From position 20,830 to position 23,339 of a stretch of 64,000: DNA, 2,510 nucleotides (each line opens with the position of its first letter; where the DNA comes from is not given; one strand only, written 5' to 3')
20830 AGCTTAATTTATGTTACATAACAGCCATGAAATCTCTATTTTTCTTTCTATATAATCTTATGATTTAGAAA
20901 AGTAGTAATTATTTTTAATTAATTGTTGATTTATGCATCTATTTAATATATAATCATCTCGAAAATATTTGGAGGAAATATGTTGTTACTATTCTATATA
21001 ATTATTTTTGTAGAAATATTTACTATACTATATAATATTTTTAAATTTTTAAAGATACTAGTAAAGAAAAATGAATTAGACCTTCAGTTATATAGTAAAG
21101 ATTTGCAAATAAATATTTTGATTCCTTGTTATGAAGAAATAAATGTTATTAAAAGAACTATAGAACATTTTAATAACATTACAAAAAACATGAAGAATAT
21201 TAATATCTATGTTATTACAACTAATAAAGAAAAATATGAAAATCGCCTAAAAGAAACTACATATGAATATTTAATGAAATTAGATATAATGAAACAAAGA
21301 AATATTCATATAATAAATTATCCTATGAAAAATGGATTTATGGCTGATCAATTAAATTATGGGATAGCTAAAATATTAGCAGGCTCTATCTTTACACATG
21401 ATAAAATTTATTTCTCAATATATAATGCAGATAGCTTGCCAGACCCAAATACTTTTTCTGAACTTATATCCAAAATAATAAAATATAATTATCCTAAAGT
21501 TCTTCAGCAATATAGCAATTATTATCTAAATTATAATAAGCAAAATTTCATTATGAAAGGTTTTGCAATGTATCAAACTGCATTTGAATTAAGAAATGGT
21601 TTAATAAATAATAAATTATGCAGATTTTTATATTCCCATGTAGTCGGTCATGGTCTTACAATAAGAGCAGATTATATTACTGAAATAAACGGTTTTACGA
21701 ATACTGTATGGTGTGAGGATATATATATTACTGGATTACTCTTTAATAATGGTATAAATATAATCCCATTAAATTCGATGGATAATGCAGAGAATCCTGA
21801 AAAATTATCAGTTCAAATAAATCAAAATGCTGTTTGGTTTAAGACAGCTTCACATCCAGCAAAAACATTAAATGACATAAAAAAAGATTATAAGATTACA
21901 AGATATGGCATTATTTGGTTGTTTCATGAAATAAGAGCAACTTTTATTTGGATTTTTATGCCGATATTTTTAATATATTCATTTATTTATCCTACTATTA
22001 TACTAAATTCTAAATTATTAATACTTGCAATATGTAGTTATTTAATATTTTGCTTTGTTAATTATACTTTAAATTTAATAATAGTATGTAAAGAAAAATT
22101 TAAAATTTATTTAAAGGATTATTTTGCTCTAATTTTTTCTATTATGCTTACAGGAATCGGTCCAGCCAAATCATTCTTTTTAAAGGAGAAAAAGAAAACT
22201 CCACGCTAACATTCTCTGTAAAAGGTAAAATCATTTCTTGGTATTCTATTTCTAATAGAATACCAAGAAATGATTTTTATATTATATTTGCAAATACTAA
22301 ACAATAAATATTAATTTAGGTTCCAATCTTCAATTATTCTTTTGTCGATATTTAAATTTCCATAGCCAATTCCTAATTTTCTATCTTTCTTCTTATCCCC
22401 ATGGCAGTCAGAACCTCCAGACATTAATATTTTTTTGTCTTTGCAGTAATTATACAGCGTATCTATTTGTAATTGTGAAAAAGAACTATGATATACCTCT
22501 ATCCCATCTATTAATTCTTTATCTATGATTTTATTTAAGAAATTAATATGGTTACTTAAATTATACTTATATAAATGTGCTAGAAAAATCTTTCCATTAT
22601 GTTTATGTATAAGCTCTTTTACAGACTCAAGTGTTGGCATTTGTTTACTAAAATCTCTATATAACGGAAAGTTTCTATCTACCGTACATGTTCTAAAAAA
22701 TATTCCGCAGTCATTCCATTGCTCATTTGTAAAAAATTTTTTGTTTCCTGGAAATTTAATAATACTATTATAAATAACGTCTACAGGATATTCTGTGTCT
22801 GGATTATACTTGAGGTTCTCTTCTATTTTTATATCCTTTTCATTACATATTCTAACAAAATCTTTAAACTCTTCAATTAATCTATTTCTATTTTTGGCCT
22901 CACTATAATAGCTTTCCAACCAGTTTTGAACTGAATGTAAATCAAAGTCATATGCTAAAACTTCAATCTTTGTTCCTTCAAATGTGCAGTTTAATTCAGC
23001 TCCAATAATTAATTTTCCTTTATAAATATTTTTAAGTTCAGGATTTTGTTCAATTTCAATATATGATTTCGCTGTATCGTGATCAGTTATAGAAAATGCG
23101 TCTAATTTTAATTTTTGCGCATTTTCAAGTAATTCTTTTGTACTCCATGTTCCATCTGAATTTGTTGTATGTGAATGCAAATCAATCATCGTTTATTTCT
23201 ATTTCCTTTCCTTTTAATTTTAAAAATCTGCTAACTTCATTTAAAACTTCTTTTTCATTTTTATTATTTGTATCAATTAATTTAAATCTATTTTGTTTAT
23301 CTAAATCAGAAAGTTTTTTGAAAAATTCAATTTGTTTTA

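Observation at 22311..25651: Five-gene operon coupling a YhhQ-type queuosine-precursor transporter to nucleoside-level enzymes and a ParB/Srx-like protein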

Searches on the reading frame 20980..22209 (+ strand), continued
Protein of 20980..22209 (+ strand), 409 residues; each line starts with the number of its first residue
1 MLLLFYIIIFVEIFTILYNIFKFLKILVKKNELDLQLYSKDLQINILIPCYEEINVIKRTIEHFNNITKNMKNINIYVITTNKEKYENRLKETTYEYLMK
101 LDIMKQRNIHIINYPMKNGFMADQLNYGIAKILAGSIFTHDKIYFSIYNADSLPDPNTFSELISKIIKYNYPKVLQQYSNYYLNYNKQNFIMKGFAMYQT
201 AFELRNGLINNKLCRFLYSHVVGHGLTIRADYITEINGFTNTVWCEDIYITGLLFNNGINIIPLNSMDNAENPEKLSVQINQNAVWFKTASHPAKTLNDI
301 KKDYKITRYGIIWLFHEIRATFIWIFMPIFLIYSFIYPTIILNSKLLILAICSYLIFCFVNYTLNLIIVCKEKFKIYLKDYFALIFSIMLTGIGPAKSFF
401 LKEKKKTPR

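Call 84: search_protein_families(library=ncbifam, proteins=[L088:7417-8076:+, L088:8086-8955:+, L088:6001-7395:+, L088:5515-5946:+, L087:7444-8073:+, L087:8146-8676:+, L087:6001-7434:+, L090:6001-7422:+, L090:7427-8221:+], max_evalue=0.001)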
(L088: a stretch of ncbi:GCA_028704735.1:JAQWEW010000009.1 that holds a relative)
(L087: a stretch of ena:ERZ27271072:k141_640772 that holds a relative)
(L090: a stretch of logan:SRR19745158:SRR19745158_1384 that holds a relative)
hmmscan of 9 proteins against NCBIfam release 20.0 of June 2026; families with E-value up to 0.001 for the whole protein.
L088:7417-8076:+ (219 aa): 2 families
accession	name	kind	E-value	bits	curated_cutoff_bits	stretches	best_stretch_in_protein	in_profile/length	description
TIGR00041.1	DTMP_kinase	equivalog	4e-07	29.9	83.25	1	1-196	1-187/196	dTMP kinase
TIGR01526.1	nadR_NMN_Atrans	equivalog_domain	0.00097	18.5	341.15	0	5-129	163-274/325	nicotinamide-nucleotide adenylyltransferase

L088:8086-8955:+ (289 aa): 15 families
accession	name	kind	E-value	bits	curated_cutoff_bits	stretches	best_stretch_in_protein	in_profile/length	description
NF047791.1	RNaseRnm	equivalog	8.3e-23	81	375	2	2-85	3-86/275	RNase RNM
NF041577.1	nside_bi_sphtase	equivalog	1.7e-21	76.6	400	1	2-272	4-261/276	3',5'-nucleoside bisphosphate phosphatase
NF038032.1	CehA_McbA_metalo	domain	2.1e-12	47.1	80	1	2-50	5-53/315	CehA/McbA family metallohydrolase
NF006251.0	PRK08392.1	equivalog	2.3e-09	37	212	1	1-47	1-47/216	hypothetical protein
NF041661.1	Cycl_ph_dihydrol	equivalog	8.4e-08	31.9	500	1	3-83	1-81/259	phosphoribosyl 1,2-cyclic phosphate 1,2-diphosphodiesterase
NF006375.0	PRK08609.1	equivalog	3.5e-07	29.2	426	1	3-42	338-378/571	DNA polymerase/3'-5' exonuclease PolX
NF004981.0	PRK06361.1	equivalog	2.3e-06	27.1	117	1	1-46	1-46/217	histidinol phosphate phosphatase domain-containing protein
NF001688.0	PRK00448.1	equivalog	8.7e-06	23.5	873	1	2-74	339-411/1445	PolC-type DNA polymerase III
NF006702.0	PRK09248.1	domain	1.1e-05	25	264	1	2-38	5-42/246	PHP domain-containing protein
NF005928.0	PRK07945.1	equivalog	1.2e-05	24.8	250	1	3-40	101-139/337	PHP domain-containing protein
TIGR01405.1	polC_Gram_pos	equivalog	1.7e-05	22.7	1043.45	1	2-74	105-177/1211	DNA polymerase III subunit alpha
NF045780.1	TrlF_fam_ATP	equivalog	2.3e-05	23.3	350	1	3-85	9-100/944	TrlF family AAA-like ATPase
TIGR00594.1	polc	superfamily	5.7e-05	21.3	434.35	1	2-45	2-47/1022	DNA polymerase III subunit alpha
NF004226.0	PRK05673.1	equivalog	7.8e-05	20.7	1002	1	2-41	7-48/1146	DNA polymerase III subunit alpha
NF005298.0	PRK06826.1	equivalog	0.00095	16.9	1260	0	2-38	6-44/1151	DNA polymerase III subunit alpha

L088:6001-7395:+ (464 aa): 2 families
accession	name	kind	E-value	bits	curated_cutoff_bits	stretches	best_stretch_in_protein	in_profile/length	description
TIGR03937.1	PgaC_IcaA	equivalog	5.5e-05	22.3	422.3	0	275-425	205-355/407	poly-beta-1,6-N-acetyl-D-glucosamine synthase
NF053846.1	glyco_with_XrtP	equivalog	0.00035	19.4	520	0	8-71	8-69/440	XrtP-associated glycosyltransferase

L088:5515-5946:+ (143 aa): 0 families

L087:7444-8073:+ (209 aa): 1 family
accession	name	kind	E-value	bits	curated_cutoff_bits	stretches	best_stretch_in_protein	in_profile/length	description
TIGR00041.1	DTMP_kinase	equivalog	3.1e-11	43.4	83.25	1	1-183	1-187/196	dTMP kinase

L087:8146-8676:+ (176 aa): 9 families
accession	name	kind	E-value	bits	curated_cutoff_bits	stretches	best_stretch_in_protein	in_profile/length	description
NF038349.1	dPGM_arch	equivalog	7.9e-18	65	225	1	6-174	3-160/194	2,3-diphosphoglycerate-dependent phosphoglycerate mutase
TIGR03162.1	ribazole_cobC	equivalog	1.6e-14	53.7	162.9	1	5-174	2-167/176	alpha-ribazole phosphatase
NF005567.0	PRK07238.1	equivalog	1.1e-10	41.4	326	1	4-159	180-333/378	bifunctional RNase H/acid phosphatase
NF045917.1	PhserinePhPspA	equivalog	9.9e-10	38.4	350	1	5-157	5-155/211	phosphoserine phosphatase PspA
NF002901.0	PRK03482.1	equivalog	4.9e-09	36.1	261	1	2-158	2-156/215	2,3-diphosphoglycerate-dependent phosphoglycerate mutase GpmB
NF011580.0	PRK15004.1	equivalog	3.9e-05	23.7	250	1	4-153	3-150/203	adenosylcobalamin/alpha-ribazole phosphatase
NF009993.0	PRK13462.1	equivalog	8.6e-05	22.3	226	1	5-153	9-148/203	acid phosphatase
TIGR03848.1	MSMEG_4193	subfamily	0.0005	19.6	203.85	1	6-88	4-83/204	MSMEG_4193 family putative phosphomutase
TIGR02827.1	RNR_anaer_Bdell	equivalog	0.00088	17.9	568.3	1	95-144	200-249/596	anaerobic ribonucleoside-triphosphate reductase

L087:6001-7434:+ (477 aa): 1 family
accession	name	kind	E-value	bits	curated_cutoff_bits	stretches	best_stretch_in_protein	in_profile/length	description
TIGR03937.1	PgaC_IcaA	equivalog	0.00011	21.3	422.3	0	285-406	202-321/407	poly-beta-1,6-N-acetyl-D-glucosamine synthase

L090:6001-7422:+ (473 aa): 1 family
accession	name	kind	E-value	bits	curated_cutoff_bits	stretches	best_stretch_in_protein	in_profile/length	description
TIGR03937.1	PgaC_IcaA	equivalog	3.1e-05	23.1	422.3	0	263-470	185-397/407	poly-beta-1,6-N-acetyl-D-glucosamine synthase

L090:7427-8221:+ (264 aa): 3 families
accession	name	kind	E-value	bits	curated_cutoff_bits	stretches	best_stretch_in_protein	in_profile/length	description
NF002559.0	PRK02134.1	equivalog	1.5e-47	162.2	227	1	2-259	3-248/249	chitin disaccharide deacetylase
TIGR03473.1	HpnK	hypoth_equivalog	2.3e-15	56.6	232.6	1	3-151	3-153/283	hopanoid biosynthesis-associated protein HpnK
NF052308.1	CarbhyDeactlThm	equivalog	1.6e-10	40.8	400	1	4-174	14-172/265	carbohydrate deacetylase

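Call 89: find_related_loci(query=A2, collection=viral_contigs, flank=8000)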
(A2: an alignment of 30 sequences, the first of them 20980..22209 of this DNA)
Query A2 (409 aa) in viral_contigs; peptide patterns used: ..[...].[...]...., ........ (x = any residue, [..] = any of these).
60 stretches matched a pattern, but none encodes a relative of the query by tblastn (E <= 1e-3).

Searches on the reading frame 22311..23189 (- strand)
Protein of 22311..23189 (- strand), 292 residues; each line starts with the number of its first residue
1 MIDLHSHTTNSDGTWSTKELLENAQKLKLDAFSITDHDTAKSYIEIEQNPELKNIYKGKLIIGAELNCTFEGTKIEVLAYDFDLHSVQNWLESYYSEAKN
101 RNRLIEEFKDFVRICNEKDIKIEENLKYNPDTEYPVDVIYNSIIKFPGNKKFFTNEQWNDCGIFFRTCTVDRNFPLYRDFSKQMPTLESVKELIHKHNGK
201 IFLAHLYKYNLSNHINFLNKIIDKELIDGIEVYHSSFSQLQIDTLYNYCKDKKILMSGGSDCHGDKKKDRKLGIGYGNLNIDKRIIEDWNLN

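Call 3: search_protein_families(library=pfam, proteins=[window:22311-23189:-], max_evalue=0.01)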
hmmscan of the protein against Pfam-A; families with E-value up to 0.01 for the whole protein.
window:22311-23189:- (292 aa): 1 family
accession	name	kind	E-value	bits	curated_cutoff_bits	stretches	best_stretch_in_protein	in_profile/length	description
PF02811.25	PHP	-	1.1e-09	39.2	26.4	1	3-99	1-105/164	PHP domain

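Call 4: search_protein_families(library=ncbifam, proteins=[window:22311-23189:-], max_evalue=0.01)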
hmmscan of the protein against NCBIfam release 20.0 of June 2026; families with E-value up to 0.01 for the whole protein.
window:22311-23189:- (292 aa): 15 families
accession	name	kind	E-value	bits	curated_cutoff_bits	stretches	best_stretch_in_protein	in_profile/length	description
NF047791.1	RNaseRnm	equivalog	1.5e-22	80.2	375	2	2-107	3-109/275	RNase RNM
NF041577.1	nside_bi_sphtase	equivalog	4.3e-17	62.2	400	2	2-93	4-94/276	3',5'-nucleoside bisphosphate phosphatase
NF038032.1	CehA_McbA_metalo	domain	2e-12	47.2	80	1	2-49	5-52/315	CehA/McbA family metallohydrolase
NF004981.0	PRK06361.1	equivalog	3.4e-07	29.8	117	1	1-66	1-71/217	histidinol phosphate phosphatase domain-containing protein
NF041661.1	Cycl_ph_dihydrol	equivalog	8.2e-06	25.3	500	1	3-67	1-62/259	phosphoribosyl 1,2-cyclic phosphate 1,2-diphosphodiesterase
NF001688.0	PRK00448.1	equivalog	1.7e-05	22.6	873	1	3-83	340-419/1445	PolC-type DNA polymerase III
NF006251.0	PRK08392.1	equivalog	0.00037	20.1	212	1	1-93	1-100/216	hypothetical protein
NF006702.0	PRK09248.1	domain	0.0005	19.6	264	1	2-39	5-43/246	PHP domain-containing protein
NF004225.0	PRK05672.1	subfamily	0.00068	17.8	939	1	5-81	12-88/1047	error-prone DNA polymerase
TIGR01405.1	polC_Gram_pos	equivalog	0.00083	17.1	1043.45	1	3-76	106-178/1211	DNA polymerase III subunit alpha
NF006375.0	PRK08609.1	equivalog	0.001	17.8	426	1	3-39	338-374/571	DNA polymerase/3'-5' exonuclease PolX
NF005928.0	PRK07945.1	equivalog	0.0021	17.5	250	1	3-38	101-136/337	PHP domain-containing protein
NF004226.0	PRK05673.1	equivalog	0.0026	15.7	1002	1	2-71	7-75/1146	DNA polymerase III subunit alpha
TIGR00594.1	polc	superfamily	0.0039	15.3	434.35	1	2-69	2-68/1022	DNA polymerase III subunit alpha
NF005298.0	PRK06826.1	equivalog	0.0068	14.1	1260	1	2-67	6-70/1151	DNA polymerase III subunit alpha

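Call 25: search_solved_structures(query=window:22311-23189:-, max_evalue=0.01, show_alignments=2)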
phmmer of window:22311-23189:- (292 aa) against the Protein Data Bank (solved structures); distinct sequences matched with E-value up to 0.01: 3.
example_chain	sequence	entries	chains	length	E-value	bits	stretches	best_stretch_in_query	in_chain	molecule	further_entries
3e0f_A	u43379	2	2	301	1.9e-12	50.6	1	3-86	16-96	Putative Metal-dependent Phosphoesterase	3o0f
9etk_A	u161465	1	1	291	8.5e-12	48.5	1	2-86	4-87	Metal-dependent phosphoesterases (PHP family)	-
7ug9_A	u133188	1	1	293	6.6e-11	45.6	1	2-105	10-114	5'-3' exoribonuclease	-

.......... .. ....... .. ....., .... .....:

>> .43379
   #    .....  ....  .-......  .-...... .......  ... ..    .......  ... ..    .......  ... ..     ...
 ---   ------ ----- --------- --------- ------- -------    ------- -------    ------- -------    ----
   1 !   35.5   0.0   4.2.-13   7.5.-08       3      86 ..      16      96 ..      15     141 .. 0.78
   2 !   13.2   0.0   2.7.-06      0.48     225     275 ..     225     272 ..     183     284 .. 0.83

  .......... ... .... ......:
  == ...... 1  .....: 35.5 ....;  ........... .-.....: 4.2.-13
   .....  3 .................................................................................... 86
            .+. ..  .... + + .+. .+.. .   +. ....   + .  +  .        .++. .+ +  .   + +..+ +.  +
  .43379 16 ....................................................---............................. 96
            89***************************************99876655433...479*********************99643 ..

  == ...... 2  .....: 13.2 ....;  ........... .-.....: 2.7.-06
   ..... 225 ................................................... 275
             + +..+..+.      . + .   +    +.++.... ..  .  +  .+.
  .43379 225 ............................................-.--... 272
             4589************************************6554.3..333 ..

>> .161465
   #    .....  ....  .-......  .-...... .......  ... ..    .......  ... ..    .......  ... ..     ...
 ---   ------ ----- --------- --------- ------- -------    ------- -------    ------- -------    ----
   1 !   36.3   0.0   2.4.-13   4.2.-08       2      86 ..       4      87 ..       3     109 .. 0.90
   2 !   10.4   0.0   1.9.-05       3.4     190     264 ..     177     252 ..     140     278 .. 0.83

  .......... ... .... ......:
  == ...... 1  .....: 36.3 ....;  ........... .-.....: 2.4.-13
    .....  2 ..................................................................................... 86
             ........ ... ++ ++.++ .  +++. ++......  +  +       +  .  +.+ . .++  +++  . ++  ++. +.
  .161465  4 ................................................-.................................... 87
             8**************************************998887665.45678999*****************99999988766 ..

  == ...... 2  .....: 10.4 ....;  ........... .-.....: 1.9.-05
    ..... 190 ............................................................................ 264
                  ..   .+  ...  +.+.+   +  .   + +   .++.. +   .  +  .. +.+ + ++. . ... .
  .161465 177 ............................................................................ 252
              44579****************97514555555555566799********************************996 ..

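Call 46: search_protein_families(library=padloc, proteins=[window:22311-23189:-], max_evalue=0.01)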
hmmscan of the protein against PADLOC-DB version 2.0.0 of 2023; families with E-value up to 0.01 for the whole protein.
window:22311-23189:- (292 aa): 0 families
